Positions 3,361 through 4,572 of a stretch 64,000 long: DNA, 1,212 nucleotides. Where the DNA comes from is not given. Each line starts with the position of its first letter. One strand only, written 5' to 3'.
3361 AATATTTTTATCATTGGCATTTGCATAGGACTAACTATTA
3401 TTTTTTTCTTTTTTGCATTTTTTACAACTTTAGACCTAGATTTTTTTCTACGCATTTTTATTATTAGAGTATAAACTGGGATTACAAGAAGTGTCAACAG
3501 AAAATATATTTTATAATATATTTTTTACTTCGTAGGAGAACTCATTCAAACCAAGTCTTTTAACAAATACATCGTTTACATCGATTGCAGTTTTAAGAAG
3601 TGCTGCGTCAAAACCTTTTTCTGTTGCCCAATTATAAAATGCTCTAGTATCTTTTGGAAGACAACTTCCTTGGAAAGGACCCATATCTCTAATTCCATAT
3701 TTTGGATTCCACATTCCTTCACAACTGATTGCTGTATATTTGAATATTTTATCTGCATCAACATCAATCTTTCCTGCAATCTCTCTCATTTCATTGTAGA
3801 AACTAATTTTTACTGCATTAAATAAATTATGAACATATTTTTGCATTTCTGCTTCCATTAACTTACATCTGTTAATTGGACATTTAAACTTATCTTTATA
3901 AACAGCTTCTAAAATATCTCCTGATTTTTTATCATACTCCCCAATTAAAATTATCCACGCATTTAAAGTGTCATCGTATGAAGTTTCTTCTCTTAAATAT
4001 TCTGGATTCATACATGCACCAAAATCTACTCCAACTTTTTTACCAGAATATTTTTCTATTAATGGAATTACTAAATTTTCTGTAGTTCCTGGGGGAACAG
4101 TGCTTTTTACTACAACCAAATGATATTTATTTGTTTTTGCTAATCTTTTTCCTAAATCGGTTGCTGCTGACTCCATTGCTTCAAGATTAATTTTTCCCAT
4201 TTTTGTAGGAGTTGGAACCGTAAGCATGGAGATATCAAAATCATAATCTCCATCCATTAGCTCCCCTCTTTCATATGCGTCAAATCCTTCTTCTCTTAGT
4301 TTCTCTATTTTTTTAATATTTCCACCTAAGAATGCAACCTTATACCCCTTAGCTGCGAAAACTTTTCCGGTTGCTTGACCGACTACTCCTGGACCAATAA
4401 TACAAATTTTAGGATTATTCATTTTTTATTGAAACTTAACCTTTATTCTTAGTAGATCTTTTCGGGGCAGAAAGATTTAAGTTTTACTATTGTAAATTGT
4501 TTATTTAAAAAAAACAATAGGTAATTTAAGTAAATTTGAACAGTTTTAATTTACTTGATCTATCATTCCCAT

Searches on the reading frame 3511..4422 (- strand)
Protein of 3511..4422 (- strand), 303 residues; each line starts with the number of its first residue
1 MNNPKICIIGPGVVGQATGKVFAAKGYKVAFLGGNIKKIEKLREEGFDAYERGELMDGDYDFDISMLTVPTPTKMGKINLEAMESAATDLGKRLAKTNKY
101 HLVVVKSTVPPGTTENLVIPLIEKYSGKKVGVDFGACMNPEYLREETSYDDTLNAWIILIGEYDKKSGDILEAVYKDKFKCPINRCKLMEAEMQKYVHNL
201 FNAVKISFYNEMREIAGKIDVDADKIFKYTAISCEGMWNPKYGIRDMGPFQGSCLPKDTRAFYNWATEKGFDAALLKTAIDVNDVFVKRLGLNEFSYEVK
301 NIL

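Call 3: search_protein_families(library=pfam, proteins=[window:3511-4422:-], max_evalue=0.1)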
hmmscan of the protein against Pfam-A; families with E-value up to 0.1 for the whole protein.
window:3511-4422:- (303 aa): 8 families
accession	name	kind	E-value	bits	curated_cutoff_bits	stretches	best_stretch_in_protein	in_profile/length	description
PF03721.20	UDPG_MGDP_dh_N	-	9e-33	113.8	27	1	5-173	2-186/187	UDP-glucose/GDP-mannose dehydrogenase family, NAD binding domain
PF00984.24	UDPG_MGDP_dh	-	2.8e-19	69.5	25.4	1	190-284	2-93/94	UDP-glucose/GDP-mannose dehydrogenase family, central domain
PF02558.23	ApbA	-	0.00066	19.8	22.2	1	6-53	1-47/150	Ketopantoate reductase PanE/ApbA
PF02737.24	3HCDH_N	-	0.0073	16.7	22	1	5-47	1-43/180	3-hydroxyacyl-CoA dehydrogenase, NAD binding domain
PF02826.25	2-Hacid_dh_C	-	0.0073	16.1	25.1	1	3-83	36-114/178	D-isomer specific 2-hydroxyacid dehydrogenase, NAD binding domain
PF03446.21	NAD_binding_2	-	0.011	16.2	21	1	5-75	1-69/161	NAD binding domain of 6-phosphogluconate dehydrogenase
PF03807.23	F420_oxidored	-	0.012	16.6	21.6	1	5-45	1-43/94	NADP oxidoreductase coenzyme F420-dependent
PF01210.29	NAD_Gly3P_dh_N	-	0.066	13.6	23.1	0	5-45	1-41/158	NAD-dependent glycerol-3-phosphate dehydrogenase N-terminus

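Call 4: search_protein_families(library=ncbifam, proteins=[window:3511-4422:-], max_evalue=0.1)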
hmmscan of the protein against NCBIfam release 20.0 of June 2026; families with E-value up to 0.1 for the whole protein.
window:3511-4422:- (303 aa): 17 families
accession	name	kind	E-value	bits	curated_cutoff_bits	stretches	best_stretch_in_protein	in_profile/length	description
TIGR03026.1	NDP-sugDHase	subfamily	2.9e-57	194.3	189.8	1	5-285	2-295/413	nucleotide sugar dehydrogenase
NF041297.1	UDPGDh_AglM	equivalog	1.4e-49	169.2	670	1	61-290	74-304/429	UDP-glucose 6-dehydrogenase AglM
NF047673.2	TeichurnBiosyTuaD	equivalog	9.6e-37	127.1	700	1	5-284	3-291/439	UDP-glucose 6-dehydrogenase TuaD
NF040825.1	UDPMaNacDH_Arch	equivalog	4.8e-21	75.1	750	1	63-285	77-286/418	UDP-N-acetyl-D-mannosamine dehydrogenase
NF011631.0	PRK15057.1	equivalog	2.6e-11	43.2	757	1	72-263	82-262/388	UDP-glucose 6-dehydrogenase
NF011729.0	PRK15182.1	equivalog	8.9e-09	34.6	592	1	63-229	78-242/425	Vi polysaccharide biosynthesis UDP-N-acetylglucosamine C-6 dehydrogenase TviB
NF008286.0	PRK11064.1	equivalog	1.1e-08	34.1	459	1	61-284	75-293/420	UDP-N-acetyl-D-mannosamine dehydrogenase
TIGR00745.1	apbA_panE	subfamily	0.00078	18.8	141.35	1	5-51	1-46/305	2-dehydropantoate 2-reductase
NF004783.0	PRK06129.1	equivalog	0.026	13.9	347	1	5-43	4-42/315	3-hydroxyacyl-CoA dehydrogenase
NF002924.0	PRK03562.1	equivalog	0.028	12.8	752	1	3-49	402-448/623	glutathione-regulated potassium-efflux system protein KefC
NF001316.0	PRK00258.2-5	equivalog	0.03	13.6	247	1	5-64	115-174/263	shikimate dehydrogenase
NF006083.0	PRK08229.1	equivalog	0.032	13.2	371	1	4-105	3-104/341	2-dehydropantoate 2-reductase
NF008839.0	PRK11880.2-4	equivalog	0.033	13.6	288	1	5-50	3-48/252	pyrroline-5-carboxylate reductase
NF004699.0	PRK06035.1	equivalog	0.042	13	500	1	5-33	5-33/294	3-hydroxyacyl-CoA dehydrogenase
NF002973.0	PRK03659.1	equivalog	0.051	12.1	804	1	2-50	399-447/602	glutathione-regulated potassium-efflux system protein KefB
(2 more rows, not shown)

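Call 20: search_solved_structures(query=window:3511-4422:-, max_evalue=0.00001, show_alignments=2)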
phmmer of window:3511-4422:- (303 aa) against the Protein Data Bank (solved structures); distinct sequences matched with E-value up to 0.00001: 27.
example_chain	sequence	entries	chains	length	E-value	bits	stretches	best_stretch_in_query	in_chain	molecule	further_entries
1mfz_A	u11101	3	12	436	2.8e-42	148.4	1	60-277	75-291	GDP-mannose 6-dehydrogenase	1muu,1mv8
3vtf_A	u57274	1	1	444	6.8e-35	124.2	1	64-286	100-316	UDP-glucose 6-dehydrogenase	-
4a7p_A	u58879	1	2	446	7.8e-22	81.3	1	4-291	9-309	UDP-GLUCOSE DEHYDROGENASE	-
3gg2_A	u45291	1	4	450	1.1e-21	80.8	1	61-295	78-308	Sugar dehydrogenase, UDP-glucose/GDP-mannose dehydrogenase family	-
2y0e_A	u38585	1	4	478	5.8e-19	71.9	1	63-285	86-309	UDP-GLUCOSE DEHYDROGENASE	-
2y0c_A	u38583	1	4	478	7.9e-19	71.4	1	63-285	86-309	UDP-GLUCOSE DEHYDROGENASE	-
2y0d_A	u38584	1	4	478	7.9e-19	71.4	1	63-285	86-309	UDP-GLUCOSE DEHYDROGENASE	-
4r16_A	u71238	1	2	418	8.1e-15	58.3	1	66-278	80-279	418aa long hypothetical UDP-N-acetyl-D-mannosaminuronic acid dehydrogenase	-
4xr9_A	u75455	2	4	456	6.6e-11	45.4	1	62-286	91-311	CalS8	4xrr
7kws_A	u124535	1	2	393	9.5e-10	41.6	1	55-287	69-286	UDP-glucose 6-dehydrogenase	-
6c58_A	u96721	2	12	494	3.1e-09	39.9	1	55-262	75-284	UDP-glucose 6-dehydrogenase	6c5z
2q3e_A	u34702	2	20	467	1.3e-08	37.9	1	55-262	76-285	UDP-glucose 6-dehydrogenase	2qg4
5w4x_A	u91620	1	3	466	1.3e-08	37.9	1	55-262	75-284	UDP-glucose 6-dehydrogenase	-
6c4j_A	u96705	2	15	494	1.3e-08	37.9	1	55-262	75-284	UDP-glucose 6-dehydrogenase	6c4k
9ou8_A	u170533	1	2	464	1.4e-08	37.7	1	55-262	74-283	UDP-glucose 6-dehydrogenase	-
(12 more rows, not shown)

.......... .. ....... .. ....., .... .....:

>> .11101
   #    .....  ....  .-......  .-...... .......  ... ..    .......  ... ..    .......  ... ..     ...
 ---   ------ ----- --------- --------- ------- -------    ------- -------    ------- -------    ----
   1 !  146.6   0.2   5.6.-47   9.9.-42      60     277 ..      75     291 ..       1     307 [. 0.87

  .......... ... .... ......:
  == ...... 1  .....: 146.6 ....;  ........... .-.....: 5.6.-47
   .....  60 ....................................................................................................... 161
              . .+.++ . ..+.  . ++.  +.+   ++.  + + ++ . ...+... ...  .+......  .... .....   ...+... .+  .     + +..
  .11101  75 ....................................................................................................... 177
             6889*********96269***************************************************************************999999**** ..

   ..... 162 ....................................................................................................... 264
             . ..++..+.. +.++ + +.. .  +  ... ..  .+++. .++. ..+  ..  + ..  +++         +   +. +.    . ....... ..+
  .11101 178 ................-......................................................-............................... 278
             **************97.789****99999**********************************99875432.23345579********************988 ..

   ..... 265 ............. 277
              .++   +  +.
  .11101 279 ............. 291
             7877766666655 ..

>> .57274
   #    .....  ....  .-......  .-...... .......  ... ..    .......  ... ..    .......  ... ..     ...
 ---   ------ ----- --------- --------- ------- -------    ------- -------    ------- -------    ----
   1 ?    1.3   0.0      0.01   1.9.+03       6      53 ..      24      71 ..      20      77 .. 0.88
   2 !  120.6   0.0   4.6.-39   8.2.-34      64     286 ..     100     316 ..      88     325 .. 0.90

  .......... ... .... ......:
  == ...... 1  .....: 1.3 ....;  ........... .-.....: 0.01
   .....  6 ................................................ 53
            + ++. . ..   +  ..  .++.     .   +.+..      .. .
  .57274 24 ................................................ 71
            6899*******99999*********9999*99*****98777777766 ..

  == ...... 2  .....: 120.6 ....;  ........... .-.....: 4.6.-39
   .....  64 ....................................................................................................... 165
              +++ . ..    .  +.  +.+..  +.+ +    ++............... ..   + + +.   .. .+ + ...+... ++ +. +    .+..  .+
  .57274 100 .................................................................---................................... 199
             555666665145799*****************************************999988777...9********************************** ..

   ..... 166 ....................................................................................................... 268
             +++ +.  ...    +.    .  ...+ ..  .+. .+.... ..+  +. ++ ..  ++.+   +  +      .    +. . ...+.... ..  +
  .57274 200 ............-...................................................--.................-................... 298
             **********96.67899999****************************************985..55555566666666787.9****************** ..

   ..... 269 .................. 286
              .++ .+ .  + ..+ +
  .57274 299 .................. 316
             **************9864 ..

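Call 33: find_homologous_proteins(query=window:3511-4422:-, max_evalue=1e-10)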
Query window:3511-4422:- (303 aa): 3403 proteins with E <= 1e-10 among 4391 candidates; the best 120 are listed.
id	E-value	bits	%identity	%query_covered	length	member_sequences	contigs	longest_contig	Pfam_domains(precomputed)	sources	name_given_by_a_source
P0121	9.4e-204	693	100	100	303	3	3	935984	PF00984.25,PF03721.21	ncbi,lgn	-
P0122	4.0e-180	616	88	100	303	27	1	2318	PF00984.25,PF03721.21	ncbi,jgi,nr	ncbi:MAG: hypothetical protein ACD_26C00127G0002 [uncultured bacterium]|nr:MAG: hypothetical protein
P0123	2.4e-170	584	83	100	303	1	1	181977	PF00984.25,PF03721.21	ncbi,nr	ncbi:MAG: UDP-glucose/GDP-mannose dehydrogenase family protein [Candidatus Levybacteria bacterium]|n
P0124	8.8e-169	579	82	100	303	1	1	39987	PF00984.25,PF03721.21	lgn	-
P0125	4.1e-156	537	77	100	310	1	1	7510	PF00984.25,PF03721.21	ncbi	-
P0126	4.9e-151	520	77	96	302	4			PF00984.25,PF03721.21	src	-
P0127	2.2e-150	518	72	100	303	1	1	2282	PF00984.25,PF03721.21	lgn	-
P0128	6.1e-150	517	75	100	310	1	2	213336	PF00984.25,PF03721.21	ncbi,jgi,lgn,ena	-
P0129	1.7e-149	515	73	99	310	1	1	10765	PF00984.25,PF03721.21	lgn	-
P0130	3.0e-149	515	76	96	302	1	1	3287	PF00984.25,PF03721.21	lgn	-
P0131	3.9e-149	514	71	100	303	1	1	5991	PF00984.25,PF03721.21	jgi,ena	-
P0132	2.3e-147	508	74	99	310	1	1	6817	PF00984.25,PF03721.21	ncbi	-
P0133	2.7e-147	508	72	100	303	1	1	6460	PF00984.25,PF03721.21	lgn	-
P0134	5.2e-147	507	72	100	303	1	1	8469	PF00984.25,PF03721.21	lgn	-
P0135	9.4e-147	506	72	100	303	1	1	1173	PF00984.25,PF03721.21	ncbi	-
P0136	6.3e-146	504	72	98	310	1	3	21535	PF00984.25,PF02558.23,PF03721.21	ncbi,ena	-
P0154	8.5e-134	464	67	100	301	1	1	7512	PF00984.25,PF02558.23,PF03721.21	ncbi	-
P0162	1.1e-131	457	65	98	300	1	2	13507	PF00984.25,PF03721.21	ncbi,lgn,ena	-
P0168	2.2e-130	453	67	94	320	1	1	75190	PF00984.25,PF03721.21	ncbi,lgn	-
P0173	1.3e-129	450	67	96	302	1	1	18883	PF00984.25,PF03721.21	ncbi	-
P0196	4.8e-125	435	64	96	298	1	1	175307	PF00984.25,PF03721.21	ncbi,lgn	-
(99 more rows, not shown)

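Call 39: search_dna_similar(query=window:3511-4422:-, collection=plasmids, mode=protein, max_rows=25)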
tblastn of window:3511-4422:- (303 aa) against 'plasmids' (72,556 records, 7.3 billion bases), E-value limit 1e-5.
Records with a match: 1081; places in all: 1238; records where one place covers at least 80% of the query: 957.
Best place of each record, by identity: <60% 1081.
By first word of the organism name: Bacillus 185; Rhizobium 139; Phaeobacter 115; Sinorhizobium 71; Streptomyces 57; Escherichia 31; Azospirillum 29; Leisingera 29; Shigella 21; Ralstonia 19; and 142 more.
By predicted mobility (MOB-suite, as given by PLSDB): non-mobilizable 708; conjugative 199; mobilizable 174.
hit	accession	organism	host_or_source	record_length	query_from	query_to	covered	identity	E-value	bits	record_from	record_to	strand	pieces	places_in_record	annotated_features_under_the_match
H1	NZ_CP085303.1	Haladaptatus pallidirubidus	cell culture,saline soil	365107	5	290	94%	35.0%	1e-39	154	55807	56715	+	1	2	aglM: UDP-glucose 6-dehydrogenase AglM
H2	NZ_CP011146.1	Bacillus cereus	fried eel (fish)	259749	6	284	92%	34.4%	8e-30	126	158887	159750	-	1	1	UDP-glucose/GDP-mannose dehydrogenase family protein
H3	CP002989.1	halophilic archaeon DL31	-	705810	6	290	94%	33.4%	8e-26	114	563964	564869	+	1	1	nucleotide sugar dehydrogenase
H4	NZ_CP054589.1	Halolamina sp. CBA1230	solar salt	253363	3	290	95%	33.0%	3e-37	147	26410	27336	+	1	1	aglM: UDP-glucose 6-dehydrogenase AglM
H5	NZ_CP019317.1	Tateyamaria omphalii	Single cell,seawater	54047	5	289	94%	33.2%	2e-38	150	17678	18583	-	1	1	nucleotide sugar dehydrogenase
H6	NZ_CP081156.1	Jannaschia sp. M317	-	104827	6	289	94%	33.3%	3e-38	150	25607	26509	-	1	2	nucleotide sugar dehydrogenase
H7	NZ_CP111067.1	Chondrinema litorale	Seaweed,red alga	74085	3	289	95%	32.7%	7e-33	135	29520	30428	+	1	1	UDP-glucose/GDP-mannose dehydrogenase family protein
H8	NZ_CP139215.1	Bacillus cereus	environmental samples,soil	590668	5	290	94%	32.7%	6e-25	112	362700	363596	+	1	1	UDP-glucose/GDP-mannose dehydrogenase family protein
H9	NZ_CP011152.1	Bacillus cereus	cell culture,soil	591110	5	290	94%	32.7%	6e-25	112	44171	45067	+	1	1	UDP-glucose/GDP-mannose dehydrogenase family protein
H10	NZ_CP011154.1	Bacillus cereus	cell culture,soil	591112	5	290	94%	32.7%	6e-25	112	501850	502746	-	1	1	UDP-glucose/GDP-mannose dehydrogenase family protein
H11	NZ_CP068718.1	Bacillus cereus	single cell,oral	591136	5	290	94%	32.7%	6e-25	112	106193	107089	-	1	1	UDP-glucose/GDP-mannose dehydrogenase family protein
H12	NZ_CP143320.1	Cetobacterium somerae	intestine of Yellow Catfish,pure culture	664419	5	284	92%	33.1%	2e-30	127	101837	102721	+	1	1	UDP-glucose/GDP-mannose dehydrogenase family protein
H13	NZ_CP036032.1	Bacillus mycoides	cell culture,soil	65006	6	290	94%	32.5%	6e-24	108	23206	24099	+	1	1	UDP-glucose/GDP-mannose dehydrogenase family protein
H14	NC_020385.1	Bacillus thuringiensis serovar thuringiensis str. IS5056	-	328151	5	290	94%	32.4%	1e-24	110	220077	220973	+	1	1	UDP-glucose/GDP-mannose dehydrogenase family protein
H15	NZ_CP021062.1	Bacillus thuringiensis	Environment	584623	5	290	94%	32.4%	1e-24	110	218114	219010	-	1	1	UDP-glucose/GDP-mannose dehydrogenase family protein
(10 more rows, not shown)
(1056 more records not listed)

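Call 91: search_protein_representatives(protein=window:3511-4422:-)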
Query: 303 residues. Proteins with E-value up to 0.001 (for the whole library): 11324; up to 1e-10: 4477; up to 1e-30: 301. The best 150 are listed.
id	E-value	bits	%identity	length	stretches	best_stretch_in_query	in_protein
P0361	4.9e-93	328.3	51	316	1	5-286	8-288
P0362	9.5e-80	284.6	48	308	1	5-287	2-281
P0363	8.4e-79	281.5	66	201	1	1-196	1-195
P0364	1.2e-78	281.1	48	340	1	2-288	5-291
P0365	3.4e-76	273.0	47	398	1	5-287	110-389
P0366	7.8e-74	265.2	49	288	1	4-286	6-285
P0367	5.6e-68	246.0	48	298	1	6-273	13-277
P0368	5.0e-66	239.6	45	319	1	6-290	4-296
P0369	7.6e-66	239.0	46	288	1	5-272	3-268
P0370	2.3e-64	234.2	50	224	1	5-227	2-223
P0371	1.2e-63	231.7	44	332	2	99-299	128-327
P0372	3.3e-62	227.0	42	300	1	5-286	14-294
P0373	4.9e-62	226.5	43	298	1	5-286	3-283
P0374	1.3e-61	225.1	46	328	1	5-284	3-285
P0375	1.8e-61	224.6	39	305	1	6-277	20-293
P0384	1.2e-57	212.1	40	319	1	5-283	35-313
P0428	1.7e-47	178.8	39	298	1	5-290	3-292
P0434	1.4e-46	175.8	37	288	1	7-286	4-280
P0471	1.7e-40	155.7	42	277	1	5-292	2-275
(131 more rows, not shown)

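Call 93: list_cluster_members(proteins=[P0361, P0362, P0364, P0365, P0367, P0368, P0384, P0428, P0434, P0471])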
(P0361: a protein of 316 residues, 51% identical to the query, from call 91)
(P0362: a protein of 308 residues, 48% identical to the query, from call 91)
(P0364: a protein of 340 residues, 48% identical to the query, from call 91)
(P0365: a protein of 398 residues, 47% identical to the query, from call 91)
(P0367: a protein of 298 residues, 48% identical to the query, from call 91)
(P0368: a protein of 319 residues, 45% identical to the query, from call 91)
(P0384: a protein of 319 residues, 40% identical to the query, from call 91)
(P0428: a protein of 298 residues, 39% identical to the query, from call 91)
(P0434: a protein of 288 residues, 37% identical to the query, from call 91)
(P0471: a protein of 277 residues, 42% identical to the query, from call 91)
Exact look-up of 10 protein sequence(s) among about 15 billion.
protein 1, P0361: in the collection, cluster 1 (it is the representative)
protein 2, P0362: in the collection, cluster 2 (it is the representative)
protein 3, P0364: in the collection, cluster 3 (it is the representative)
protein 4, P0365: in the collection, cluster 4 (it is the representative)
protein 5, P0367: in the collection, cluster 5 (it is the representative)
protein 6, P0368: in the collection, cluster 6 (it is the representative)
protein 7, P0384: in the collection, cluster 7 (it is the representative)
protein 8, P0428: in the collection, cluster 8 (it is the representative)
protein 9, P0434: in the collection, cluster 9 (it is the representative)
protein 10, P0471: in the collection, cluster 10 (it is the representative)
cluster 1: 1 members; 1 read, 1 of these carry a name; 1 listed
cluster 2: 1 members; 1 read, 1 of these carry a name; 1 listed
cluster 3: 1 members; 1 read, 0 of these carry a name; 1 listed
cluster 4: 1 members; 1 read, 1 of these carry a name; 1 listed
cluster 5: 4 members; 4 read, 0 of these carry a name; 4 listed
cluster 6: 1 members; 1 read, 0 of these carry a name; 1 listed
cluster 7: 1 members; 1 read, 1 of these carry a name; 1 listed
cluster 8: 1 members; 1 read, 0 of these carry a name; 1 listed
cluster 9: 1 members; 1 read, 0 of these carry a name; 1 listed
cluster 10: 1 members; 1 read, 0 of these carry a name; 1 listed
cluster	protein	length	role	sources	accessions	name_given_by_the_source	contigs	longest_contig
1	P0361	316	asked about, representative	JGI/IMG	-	UDPglucose 6-dehydrogenase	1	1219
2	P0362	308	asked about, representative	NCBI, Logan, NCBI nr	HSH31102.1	MAG TPA: nucleotide sugar dehydrogenase [Candidatus Saccharimonadales bacterium] | nucleotide sugar dehydrogenase [Candidatus Saccharimonadales bacterium]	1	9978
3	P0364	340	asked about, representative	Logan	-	-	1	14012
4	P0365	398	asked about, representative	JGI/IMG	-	UDPglucose 6-dehydrogenase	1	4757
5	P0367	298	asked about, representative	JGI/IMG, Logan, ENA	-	-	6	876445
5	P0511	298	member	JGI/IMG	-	-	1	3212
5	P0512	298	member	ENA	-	-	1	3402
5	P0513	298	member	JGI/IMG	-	-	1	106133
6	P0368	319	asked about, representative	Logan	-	-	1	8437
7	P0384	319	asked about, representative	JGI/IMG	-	nucleotide sugar dehydrogenase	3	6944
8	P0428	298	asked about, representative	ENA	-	-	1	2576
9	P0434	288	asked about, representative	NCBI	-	-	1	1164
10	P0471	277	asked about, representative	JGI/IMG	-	-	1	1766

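Call 94: find_encoding_contigs(protein=P0367, flank=6000, max_places=2)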
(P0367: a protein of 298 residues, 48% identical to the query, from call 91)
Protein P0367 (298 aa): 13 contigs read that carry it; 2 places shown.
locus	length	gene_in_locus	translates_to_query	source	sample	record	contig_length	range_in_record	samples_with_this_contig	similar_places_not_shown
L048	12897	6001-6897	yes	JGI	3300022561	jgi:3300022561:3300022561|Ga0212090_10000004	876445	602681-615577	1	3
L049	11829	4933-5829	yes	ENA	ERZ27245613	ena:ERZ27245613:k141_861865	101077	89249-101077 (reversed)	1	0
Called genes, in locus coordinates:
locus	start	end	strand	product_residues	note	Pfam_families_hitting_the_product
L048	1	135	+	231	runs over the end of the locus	PF22935:RM44_endonuclase (weak), PF14622:Ribonucleas_3_3, PF00636:Ribonuclease_3, PF14709:DND1_DSRM (weak), PF00035:dsrm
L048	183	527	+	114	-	PF00886:Ribosomal_S16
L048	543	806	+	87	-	PF13083:KH_KhpA-B, PF00013:KH_1 (weak)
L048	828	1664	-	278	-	-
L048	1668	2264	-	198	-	-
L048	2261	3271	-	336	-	PF11104:PilM_2, PF14450:FtsA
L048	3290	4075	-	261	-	-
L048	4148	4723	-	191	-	PF05014:Nuc_deoxyrib_tr (faint)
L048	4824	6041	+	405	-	PF00288:GHMP_kinases_N, PF08544:GHMP_kinases_C (weak)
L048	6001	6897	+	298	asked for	PF03721:UDPG_MGDP_dh_N, PF00984:UDPG_MGDP_dh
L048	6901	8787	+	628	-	PF13522:GATase_6, PF12481:DUF3700 (weak), PF13537:GATase_7, PF00733:Asn_synthase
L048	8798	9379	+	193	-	PF00293:NUDIX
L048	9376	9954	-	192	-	-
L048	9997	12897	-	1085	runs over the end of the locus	-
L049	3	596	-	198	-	?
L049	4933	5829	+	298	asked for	PF03721:UDPG_MGDP_dh_N, PF00984:UDPG_MGDP_dh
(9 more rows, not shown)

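Call 95: find_encoding_contigs(protein=P0364, flank=6000, max_places=1)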
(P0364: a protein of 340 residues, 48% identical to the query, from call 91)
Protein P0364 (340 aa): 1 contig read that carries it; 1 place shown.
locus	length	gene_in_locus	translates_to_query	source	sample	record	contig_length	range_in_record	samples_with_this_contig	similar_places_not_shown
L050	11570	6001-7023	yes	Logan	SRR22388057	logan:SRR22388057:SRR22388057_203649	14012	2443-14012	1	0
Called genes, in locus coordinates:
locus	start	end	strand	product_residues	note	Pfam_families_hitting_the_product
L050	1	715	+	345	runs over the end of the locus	-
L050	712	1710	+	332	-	-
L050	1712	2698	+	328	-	PF14464:Prok-JAB (weak)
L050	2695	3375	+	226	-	PF00899:ThiF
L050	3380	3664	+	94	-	-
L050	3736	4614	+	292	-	-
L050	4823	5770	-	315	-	PF08787:Alginate_lyase2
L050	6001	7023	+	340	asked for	PF03721:UDPG_MGDP_dh_N, PF00984:UDPG_MGDP_dh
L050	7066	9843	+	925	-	PF13506:Glyco_transf_21, PF00535:Glycos_transf_2, PF13641:Glyco_tranf_2_3, PF13632:Glyco_trans_2_3, PF13229:Beta_helix, PF05048:NosD, PF13229:Beta_helix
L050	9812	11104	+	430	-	PF15892:BNR_4 (faint), PF13859:BNR_3 (faint), PF13088:BNR_2 (weak)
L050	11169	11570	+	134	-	?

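Call 99: find_related_loci(query=A3, collection=viral_contigs, flank=6000)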
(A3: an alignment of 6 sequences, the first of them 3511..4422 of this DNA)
Query A3 (303 aa) in viral_contigs; peptide patterns used: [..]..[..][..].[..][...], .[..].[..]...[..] (x = any residue, [..] = any of these).
600 stretches matched a pattern (row limit reached: there are more); 469 encode a relative of the query (tblastn E <= 1e-3); the best 80 are kept; 80 distinct loci.
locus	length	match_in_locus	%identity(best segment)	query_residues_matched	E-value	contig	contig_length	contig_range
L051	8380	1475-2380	33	5-289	9e-40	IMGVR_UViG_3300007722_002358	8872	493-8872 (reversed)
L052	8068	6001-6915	30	6-284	3e-35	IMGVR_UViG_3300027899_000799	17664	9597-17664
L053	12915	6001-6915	29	6-284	6e-34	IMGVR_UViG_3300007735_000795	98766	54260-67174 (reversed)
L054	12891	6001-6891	31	3-283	5e-30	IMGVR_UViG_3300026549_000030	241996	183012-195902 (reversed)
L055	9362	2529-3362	32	1-284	8e-30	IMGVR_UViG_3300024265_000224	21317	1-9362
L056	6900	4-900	29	5-291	6e-29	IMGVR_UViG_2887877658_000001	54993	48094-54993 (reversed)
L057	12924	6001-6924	30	3-297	3e-28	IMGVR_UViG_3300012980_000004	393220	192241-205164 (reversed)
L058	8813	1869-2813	30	6-302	3e-28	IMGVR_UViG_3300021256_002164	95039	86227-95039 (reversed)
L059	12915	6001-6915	31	2-298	2e-28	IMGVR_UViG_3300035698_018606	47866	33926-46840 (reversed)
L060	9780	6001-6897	28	1-284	7e-28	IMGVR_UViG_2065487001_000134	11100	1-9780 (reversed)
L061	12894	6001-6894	30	5-290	8e-28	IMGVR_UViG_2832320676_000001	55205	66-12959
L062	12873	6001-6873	31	2-283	3e-27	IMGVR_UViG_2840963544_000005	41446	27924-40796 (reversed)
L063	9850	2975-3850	29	5-284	3e-27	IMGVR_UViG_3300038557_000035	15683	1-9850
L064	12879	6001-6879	29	2-284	2e-27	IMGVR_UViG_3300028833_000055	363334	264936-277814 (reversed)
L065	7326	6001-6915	30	5-295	4e-27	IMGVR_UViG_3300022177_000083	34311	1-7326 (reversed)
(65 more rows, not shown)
